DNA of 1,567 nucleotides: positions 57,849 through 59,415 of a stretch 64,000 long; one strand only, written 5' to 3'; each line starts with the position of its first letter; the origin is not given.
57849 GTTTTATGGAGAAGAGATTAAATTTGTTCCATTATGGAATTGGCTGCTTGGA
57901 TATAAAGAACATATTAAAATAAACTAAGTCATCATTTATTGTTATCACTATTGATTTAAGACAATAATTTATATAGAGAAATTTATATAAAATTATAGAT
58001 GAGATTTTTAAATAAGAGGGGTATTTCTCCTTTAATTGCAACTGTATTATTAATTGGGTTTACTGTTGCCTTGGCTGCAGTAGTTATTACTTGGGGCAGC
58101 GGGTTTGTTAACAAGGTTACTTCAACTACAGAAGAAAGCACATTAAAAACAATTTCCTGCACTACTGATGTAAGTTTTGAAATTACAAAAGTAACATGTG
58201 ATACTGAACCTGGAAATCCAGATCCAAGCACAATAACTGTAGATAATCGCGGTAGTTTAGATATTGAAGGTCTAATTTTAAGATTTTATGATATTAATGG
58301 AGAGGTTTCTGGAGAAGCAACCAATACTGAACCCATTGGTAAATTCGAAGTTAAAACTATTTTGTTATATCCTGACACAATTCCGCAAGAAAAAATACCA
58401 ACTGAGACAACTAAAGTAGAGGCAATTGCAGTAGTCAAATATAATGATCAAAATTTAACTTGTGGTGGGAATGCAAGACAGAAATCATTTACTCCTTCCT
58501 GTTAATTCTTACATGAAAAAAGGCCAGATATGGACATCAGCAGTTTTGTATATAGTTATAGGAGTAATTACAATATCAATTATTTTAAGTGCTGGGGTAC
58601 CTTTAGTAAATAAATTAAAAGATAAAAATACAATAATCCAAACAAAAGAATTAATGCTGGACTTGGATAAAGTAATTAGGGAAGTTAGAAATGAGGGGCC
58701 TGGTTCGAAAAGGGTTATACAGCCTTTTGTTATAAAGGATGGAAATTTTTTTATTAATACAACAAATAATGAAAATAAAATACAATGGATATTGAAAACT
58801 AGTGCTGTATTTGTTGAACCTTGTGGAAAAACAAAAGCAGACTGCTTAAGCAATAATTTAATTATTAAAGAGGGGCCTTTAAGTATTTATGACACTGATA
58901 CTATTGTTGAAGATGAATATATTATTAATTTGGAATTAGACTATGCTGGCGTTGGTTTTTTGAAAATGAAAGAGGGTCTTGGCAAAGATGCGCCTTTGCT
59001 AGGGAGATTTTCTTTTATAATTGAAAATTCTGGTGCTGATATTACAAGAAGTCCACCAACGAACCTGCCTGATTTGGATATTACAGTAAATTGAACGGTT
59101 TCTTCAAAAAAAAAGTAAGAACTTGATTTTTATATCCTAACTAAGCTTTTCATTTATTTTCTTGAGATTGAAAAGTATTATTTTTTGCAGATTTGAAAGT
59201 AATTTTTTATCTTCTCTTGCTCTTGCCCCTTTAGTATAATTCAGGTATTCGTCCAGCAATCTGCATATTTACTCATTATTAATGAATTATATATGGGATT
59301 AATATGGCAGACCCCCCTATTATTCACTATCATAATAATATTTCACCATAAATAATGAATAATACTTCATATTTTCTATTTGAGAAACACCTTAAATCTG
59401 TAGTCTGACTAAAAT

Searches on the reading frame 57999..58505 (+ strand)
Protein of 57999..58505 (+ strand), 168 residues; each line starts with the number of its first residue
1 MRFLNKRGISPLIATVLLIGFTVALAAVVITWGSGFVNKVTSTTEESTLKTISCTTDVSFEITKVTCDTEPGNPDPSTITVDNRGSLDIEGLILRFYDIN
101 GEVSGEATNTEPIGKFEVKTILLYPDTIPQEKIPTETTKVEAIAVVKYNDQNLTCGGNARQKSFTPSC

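Call 80: find_encoding_contigs(protein=window:57999-58505:+, flank=6000, max_places=10)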
Protein window:57999-58505:+ (168 aa): 3 contigs read that carry it; 3 places shown.
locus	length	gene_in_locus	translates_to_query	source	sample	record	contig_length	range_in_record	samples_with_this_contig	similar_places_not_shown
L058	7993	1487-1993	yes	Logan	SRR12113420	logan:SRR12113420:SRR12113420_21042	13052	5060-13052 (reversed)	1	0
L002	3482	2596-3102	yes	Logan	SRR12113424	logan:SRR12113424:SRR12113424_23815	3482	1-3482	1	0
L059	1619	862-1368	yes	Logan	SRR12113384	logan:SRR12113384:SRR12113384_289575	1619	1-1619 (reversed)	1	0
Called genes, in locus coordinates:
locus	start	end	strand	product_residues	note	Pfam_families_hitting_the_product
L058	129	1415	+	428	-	PF13173:AAA_14, PF13635:DUF4143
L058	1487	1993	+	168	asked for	-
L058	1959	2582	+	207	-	-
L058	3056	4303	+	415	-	-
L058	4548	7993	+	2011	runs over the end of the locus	PF14890:Intein_splicing, PF14528:LAGLIDADG_3, PF00437:T2SSE (weak), PF14890:Intein_splicing, PF14528:LAGLIDADG_3, PF00437:T2SSE (weak), PF14890:Intein_splicing, PF14528:LAGLIDADG_3, +2 more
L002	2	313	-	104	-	?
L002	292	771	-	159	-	PF08843:AbiEii (weak)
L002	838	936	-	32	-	-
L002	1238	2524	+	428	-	PF13173:AAA_14, PF13635:DUF4143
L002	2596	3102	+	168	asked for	-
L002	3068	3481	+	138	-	?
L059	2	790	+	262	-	?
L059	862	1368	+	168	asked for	-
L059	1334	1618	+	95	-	?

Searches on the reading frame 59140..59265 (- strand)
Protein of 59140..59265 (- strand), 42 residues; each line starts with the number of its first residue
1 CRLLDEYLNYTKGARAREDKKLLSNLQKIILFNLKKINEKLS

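Call 52: search_protein_representatives(protein=window:59140-59265:-)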
Query: 42 residues. Proteins with E-value up to 0.001 (for the whole library): 11; up to 1e-10: 2; up to 1e-30: 0. The best 11 are listed.
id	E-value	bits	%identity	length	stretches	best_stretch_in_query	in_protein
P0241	2.8e-12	60.2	90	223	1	3-41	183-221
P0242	3.5e-11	56.9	82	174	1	3-42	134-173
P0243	1.4e-09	52.0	74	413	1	3-41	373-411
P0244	3.4e-09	50.9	75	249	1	3-42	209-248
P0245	4.6e-08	47.4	70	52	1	3-42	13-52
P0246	1.5e-07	45.8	64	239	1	3-41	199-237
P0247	2.4e-05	39.2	64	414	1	3-41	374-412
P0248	9.9e-05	37.3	62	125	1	3-41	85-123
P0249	1.0e-04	37.3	58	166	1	3-42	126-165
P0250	1.8e-04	36.5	66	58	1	3-42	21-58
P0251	4.6e-04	35.3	41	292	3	3-29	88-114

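Call 53: search_protein_families(library=pfam, proteins=[P0241, P0242, P0243, P0244, P0246, P0247, P0249, P0251], max_evalue=0.01)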
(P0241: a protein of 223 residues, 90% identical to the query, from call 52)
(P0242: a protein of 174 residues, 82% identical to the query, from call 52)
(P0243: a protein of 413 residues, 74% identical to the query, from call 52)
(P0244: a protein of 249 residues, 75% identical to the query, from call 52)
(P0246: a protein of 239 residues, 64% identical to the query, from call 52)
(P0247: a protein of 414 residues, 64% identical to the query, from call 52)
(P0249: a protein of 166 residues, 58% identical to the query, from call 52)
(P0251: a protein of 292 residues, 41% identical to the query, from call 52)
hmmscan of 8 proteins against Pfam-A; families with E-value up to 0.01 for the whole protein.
P0241 (223 aa): 1 family
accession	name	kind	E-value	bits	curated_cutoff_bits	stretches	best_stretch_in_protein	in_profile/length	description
PF02661.23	Fic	-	1.3e-12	48.8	24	1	67-169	2-93/93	Fic/DOC family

P0242 (174 aa): 2 families
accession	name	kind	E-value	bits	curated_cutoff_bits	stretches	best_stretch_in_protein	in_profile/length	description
PF02661.23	Fic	-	1.1e-09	39.4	24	1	72-120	44-93/93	Fic/DOC family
PF01476.26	LysM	-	3.8e-06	27.2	20.9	1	45-76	1-28/43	LysM domain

P0243 (413 aa): 1 family
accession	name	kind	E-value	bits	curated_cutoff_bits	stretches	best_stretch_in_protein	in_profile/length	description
PF02661.23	Fic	-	1.1e-13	52.2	24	1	257-359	1-93/93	Fic/DOC family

P0244 (249 aa): 3 families
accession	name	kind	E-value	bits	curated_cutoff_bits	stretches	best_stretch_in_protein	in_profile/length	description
PF04055.27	Radical_SAM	-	2.2e-13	51.2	29.5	1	16-135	1-127/166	Radical SAM superfamily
PF02661.23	Fic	-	5.9e-08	33.9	24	1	160-195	58-93/93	Fic/DOC family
PF13353.11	Fer4_12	-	2.1e-06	28.5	22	1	19-132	12-127/137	4Fe-4S single cluster domain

P0246 (239 aa): 1 family
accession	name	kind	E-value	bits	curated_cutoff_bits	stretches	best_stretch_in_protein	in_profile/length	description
PF02661.23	Fic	-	1.3e-08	36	24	1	139-185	50-93/93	Fic/DOC family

P0247 (414 aa): 2 families
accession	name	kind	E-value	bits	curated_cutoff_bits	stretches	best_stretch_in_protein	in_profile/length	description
PF02661.23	Fic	-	1.4e-15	58.3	24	1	257-360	1-93/93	Fic/DOC family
PF07106.19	TBPIP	-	0.0052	17.1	22.8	0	12-60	11-58/62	TBPIP/Hop2 winged helix domain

P0249 (166 aa): 1 family
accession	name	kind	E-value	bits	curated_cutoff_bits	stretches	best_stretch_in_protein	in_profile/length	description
PF02661.23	Fic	-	3e-16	60.4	24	1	11-112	2-93/93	Fic/DOC family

P0251 (292 aa): 9 families
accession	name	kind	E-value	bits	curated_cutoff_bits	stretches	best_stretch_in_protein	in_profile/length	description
PF23183.1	bHLH_NPAS4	-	1.4e-08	35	27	0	91-114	1-23/54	NPAS4 bHLH domain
PF15884.10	QIL1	-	5.3e-08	33.7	26.6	0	81-131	10-59/77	MICOS complex subunit MIC13, QIL1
PF22241.2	PSMD12-CSN4_N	-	4.3e-05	23.7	27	0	36-75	131-170/218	PSMD12/CSN4, N-terminal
PF25569.1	TPR_ZFYVE26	-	8.4e-05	23.3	27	0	66-118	3-54/123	ZFYVE26-like, TPR repeats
PF25702.1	CrAss_Ring_2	-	9.3e-05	22.6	27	0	147-208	7-71/210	Phage tail ring protein 2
PF21325.3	SHPRH_helical-1st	-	0.0008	20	27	0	50-76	43-69/95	E3 ubiquitin-protein ligase SHPRH, first helical domain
PF02845.22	CUE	-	0.0023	18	21.1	0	42-56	15-29/42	CUE domain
PF08439.15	Peptidase_M3_N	-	0.0034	18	25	0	89-114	20-45/70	Oligopeptidase F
PF03085.20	RAP-1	-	0.0043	17.2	25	0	158-193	199-234/244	Rhoptry-associated protein 1 (RAP-1)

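Call 62: find_related_loci(query=P0243, collection=viral_contigs, flank=4000)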
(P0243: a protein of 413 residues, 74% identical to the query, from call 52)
Query P0243 (413 aa) in viral_contigs; peptide patterns used: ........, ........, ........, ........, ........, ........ (x = any residue, [..] = any of these).
87 stretches matched a pattern, but none encodes a relative of the query by tblastn (E <= 1e-3).

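Call 69: search_protein_families(library=padloc, proteins=[P0243, P0241, P0247], max_evalue=0.001)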
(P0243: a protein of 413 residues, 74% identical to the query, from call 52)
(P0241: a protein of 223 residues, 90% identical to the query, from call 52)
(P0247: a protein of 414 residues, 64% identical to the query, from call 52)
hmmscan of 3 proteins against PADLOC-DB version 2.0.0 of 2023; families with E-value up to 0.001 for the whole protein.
P0243 (413 aa): 8 families
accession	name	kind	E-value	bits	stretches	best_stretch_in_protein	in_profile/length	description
PDLC04840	PDC-S04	-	5.1e-26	89.8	1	192-367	7-183/227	-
PDLC03963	SoFic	-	2.3e-23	81.2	1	202-382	62-233/361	-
PDLC04837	PDC-S04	-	2.3e-23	80.7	1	178-400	7-224/234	-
PDLC04836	PDC-S04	-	8.9e-23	78.7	1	177-391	5-216/244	-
PDLC04839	PDC-S04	-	3e-15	54.4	1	223-363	19-163/205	-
PDLC04838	PDC-S04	-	7.3e-11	40.2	1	229-366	30-169/209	-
PDLC04966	PDC-S24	-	1.1e-06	25.8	1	247-363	221-340/497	-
PDLC04842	PDC-S04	-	0.00095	16.9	0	256-361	40-132/202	-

P0241 (223 aa): 7 families
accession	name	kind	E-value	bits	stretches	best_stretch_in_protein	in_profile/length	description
PDLC04840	PDC-S04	-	9.1e-27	92.2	1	3-207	9-212/227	-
PDLC04837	PDC-S04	-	1.6e-21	74.7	1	5-209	25-223/234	-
PDLC04836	PDC-S04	-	1.7e-20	71.3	1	6-175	26-194/244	-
PDLC03963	SoFic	-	2.7e-19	67.8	1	11-192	62-233/361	-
PDLC04839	PDC-S04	-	1.7e-14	51.9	1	32-178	24-168/205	-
PDLC04838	PDC-S04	-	4e-10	37.8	1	55-176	51-169/209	-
PDLC04966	PDC-S24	-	0.00054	16.9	1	58-173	223-340/497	-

P0247 (414 aa): 8 families
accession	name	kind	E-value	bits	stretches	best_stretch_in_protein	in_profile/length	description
PDLC04840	PDC-S04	-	1.8e-28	97.9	1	190-367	5-182/227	-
PDLC03963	SoFic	-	2e-24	84.7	1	164-385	25-235/361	-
PDLC04836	PDC-S04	-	1e-21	75.2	1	182-399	11-225/244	-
PDLC04837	PDC-S04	-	9.8e-19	65.5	1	183-399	11-222/234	-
PDLC04839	PDC-S04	-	5.7e-18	63.3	1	225-371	21-170/205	-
PDLC04838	PDC-S04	-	2.6e-12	44.9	1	255-401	60-202/209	-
PDLC04966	PDC-S24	-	7.4e-11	39.6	1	231-364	205-340/497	-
PDLC04963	PDC-S23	-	2.6e-05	21.9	1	213-365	123-266/312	-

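Call 74: find_encoding_contigs(protein=P0241, flank=4000, max_places=6)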
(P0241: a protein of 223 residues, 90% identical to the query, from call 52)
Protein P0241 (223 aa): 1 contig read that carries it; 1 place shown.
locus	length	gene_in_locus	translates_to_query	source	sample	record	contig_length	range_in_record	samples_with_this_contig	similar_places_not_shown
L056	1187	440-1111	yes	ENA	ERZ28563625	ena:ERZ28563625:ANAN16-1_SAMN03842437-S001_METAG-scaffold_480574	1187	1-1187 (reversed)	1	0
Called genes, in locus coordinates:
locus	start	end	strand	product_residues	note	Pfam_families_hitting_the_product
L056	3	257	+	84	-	?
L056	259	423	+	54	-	-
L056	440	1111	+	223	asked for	PF02661:Fic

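Call 75: find_encoding_contigs(protein=P0243, flank=5000, max_places=8)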
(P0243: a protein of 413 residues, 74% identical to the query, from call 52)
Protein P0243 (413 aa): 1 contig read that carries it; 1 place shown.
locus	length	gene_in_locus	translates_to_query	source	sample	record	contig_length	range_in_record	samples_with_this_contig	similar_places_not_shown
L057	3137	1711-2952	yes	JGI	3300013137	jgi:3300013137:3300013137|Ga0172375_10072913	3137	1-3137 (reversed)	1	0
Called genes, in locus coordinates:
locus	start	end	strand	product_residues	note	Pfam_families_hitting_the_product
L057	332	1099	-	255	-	-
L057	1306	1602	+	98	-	-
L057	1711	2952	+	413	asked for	PF02661:Fic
